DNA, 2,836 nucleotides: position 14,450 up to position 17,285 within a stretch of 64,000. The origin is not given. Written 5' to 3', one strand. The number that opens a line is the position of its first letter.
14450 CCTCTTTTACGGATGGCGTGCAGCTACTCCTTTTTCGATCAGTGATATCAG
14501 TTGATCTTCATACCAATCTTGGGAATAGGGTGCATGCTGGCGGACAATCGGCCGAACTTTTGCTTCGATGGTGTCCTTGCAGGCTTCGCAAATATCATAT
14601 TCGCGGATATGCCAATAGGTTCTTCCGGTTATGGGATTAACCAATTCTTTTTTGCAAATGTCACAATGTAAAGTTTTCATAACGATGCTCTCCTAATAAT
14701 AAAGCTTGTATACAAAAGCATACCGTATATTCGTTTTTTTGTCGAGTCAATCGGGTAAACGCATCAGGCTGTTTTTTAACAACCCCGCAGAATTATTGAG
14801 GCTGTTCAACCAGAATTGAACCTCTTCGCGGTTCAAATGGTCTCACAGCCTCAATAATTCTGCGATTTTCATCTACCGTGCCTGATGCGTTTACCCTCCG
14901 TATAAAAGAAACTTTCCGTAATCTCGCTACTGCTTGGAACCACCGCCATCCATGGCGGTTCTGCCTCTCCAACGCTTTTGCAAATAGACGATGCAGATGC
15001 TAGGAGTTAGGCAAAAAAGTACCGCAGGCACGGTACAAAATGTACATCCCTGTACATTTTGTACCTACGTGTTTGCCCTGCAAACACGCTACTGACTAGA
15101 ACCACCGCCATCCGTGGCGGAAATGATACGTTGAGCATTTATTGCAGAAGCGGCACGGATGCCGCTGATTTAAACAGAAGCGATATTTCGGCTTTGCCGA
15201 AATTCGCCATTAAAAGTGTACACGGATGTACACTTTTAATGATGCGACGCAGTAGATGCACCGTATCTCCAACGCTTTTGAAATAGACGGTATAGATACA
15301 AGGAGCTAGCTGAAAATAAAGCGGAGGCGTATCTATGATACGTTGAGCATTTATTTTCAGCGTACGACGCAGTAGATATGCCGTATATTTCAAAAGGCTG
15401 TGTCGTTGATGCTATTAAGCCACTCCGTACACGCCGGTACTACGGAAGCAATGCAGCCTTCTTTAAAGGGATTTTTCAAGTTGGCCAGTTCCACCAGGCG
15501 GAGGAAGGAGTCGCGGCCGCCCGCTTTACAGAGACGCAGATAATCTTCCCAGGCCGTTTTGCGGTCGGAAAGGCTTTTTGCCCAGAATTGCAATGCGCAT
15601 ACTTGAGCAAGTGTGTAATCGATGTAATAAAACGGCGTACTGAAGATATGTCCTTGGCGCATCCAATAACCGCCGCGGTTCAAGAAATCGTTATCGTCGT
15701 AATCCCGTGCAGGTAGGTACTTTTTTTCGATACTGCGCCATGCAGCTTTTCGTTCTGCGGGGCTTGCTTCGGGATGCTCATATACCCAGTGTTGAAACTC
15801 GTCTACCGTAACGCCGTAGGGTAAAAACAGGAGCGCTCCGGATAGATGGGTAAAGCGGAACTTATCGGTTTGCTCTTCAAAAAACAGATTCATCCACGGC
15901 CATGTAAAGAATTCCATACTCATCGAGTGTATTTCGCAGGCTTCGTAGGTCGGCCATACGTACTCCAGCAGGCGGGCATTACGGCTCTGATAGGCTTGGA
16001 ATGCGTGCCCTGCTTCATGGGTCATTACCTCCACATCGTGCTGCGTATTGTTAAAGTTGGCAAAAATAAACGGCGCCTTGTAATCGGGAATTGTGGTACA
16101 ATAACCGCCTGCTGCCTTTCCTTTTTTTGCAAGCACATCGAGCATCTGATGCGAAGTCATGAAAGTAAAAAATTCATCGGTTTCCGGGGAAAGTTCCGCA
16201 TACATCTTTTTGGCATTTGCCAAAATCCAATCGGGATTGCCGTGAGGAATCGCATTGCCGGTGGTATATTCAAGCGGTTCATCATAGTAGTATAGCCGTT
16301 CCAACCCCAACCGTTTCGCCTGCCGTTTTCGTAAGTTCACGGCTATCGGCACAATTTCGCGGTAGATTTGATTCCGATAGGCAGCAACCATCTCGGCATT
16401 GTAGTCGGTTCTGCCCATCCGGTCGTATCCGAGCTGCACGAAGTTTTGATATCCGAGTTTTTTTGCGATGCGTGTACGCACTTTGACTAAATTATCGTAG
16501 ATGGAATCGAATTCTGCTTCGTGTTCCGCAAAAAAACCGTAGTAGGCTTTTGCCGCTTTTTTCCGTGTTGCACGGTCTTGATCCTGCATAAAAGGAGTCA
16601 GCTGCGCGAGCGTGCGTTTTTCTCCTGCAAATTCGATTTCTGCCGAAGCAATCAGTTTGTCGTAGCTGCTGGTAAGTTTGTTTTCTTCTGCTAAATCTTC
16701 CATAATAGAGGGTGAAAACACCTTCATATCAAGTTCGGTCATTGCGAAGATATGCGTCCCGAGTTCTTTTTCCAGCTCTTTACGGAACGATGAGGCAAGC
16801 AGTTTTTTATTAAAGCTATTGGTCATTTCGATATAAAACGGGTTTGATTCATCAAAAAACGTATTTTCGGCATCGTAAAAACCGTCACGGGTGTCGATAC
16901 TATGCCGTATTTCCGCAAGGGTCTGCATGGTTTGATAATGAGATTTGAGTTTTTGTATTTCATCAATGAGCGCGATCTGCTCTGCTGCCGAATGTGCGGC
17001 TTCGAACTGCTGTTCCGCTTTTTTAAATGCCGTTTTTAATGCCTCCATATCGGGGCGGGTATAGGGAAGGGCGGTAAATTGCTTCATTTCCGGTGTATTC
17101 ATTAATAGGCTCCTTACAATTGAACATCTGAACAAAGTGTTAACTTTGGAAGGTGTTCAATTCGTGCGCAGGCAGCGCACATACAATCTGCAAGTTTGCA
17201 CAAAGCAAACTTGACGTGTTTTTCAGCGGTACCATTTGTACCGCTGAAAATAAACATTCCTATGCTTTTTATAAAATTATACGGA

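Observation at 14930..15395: Multi-copy hairpin-dense intergenic repeat family whose stems carry compensatory substitutions (copy A)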

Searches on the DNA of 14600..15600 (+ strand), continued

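Call 84: search_with_rna_model(model_id=R1, sources=[L002, L005, L010, L011, L016, L017, L018, L030, L032, L050, L051, L061, L074, L077, L081, L107, L114, L115, L116, L119, L120], max_evalue=0.01)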
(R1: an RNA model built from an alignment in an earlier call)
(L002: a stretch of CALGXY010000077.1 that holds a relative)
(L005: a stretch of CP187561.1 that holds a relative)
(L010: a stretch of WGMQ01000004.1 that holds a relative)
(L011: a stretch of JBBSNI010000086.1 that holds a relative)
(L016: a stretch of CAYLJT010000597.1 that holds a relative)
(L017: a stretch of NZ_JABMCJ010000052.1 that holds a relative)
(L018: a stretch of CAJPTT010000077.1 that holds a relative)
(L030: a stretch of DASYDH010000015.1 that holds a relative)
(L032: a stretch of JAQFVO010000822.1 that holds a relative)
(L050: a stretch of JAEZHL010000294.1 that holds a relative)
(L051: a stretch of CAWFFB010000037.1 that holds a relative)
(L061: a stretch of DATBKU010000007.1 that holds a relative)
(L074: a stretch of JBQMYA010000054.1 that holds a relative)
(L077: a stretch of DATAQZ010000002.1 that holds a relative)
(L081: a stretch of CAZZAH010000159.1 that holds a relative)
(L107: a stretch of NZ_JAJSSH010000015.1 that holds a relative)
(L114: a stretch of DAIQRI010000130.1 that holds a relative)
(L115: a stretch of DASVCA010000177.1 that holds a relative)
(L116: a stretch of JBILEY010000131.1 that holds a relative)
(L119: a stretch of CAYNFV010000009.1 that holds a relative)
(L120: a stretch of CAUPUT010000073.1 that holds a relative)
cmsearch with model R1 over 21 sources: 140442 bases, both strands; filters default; matches with E-value up to 0.01: 9.
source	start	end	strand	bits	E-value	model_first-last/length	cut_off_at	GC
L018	393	486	+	91.7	3.7e-19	1-100/100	no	0.55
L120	1371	1468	+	80.1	1.7e-16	1-100/100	no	0.52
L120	1712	1811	+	78.2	4.7e-16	1-100/100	no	0.55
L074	605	701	+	76.5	1.2e-15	1-100/100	no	0.49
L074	384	483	+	76.1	1.5e-15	1-100/100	no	0.48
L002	2052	2149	-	76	1.5e-15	1-100/100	no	0.45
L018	642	734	+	73.1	7.1e-15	1-100/100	no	0.54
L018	273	368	-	70.6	2.8e-14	1-100/100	no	0.51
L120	2739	2837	+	66.6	2.2e-13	1-100/100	no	0.48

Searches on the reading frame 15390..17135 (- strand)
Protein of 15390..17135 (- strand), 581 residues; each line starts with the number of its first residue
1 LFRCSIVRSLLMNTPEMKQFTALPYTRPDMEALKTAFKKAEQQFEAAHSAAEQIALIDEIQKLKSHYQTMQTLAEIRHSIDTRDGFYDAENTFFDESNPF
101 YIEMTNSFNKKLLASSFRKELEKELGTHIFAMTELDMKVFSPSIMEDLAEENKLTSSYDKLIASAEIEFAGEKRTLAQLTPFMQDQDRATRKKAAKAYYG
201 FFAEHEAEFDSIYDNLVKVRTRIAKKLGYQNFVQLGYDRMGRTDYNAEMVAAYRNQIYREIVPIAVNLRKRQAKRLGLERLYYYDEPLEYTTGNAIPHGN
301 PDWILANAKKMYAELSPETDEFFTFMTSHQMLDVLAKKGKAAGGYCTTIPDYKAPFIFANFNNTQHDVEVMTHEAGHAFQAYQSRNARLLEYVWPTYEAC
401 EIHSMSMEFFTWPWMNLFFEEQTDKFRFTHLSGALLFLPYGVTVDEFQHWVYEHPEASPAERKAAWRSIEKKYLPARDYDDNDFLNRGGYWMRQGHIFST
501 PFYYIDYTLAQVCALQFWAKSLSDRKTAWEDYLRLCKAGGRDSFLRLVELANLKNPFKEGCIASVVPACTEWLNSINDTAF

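Call 20: find_encoding_contigs(protein=window:15390-17135:-, flank=10000, max_places=10)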
Protein window:15390-17135:- (581 aa): no gene with exactly this product is on record in the collection.

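Call 22: find_encoding_contigs(protein=window:15390-17102:-, flank=10000, max_places=10)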
Protein window:15390-17102:- (570 aa): no gene with exactly this product is on record in the collection.

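Call 72: search_protein_families(library=pfam, proteins=[window:15390-17102:-])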
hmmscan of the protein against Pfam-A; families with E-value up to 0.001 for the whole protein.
window:15390-17102:- (570 aa): 0 families
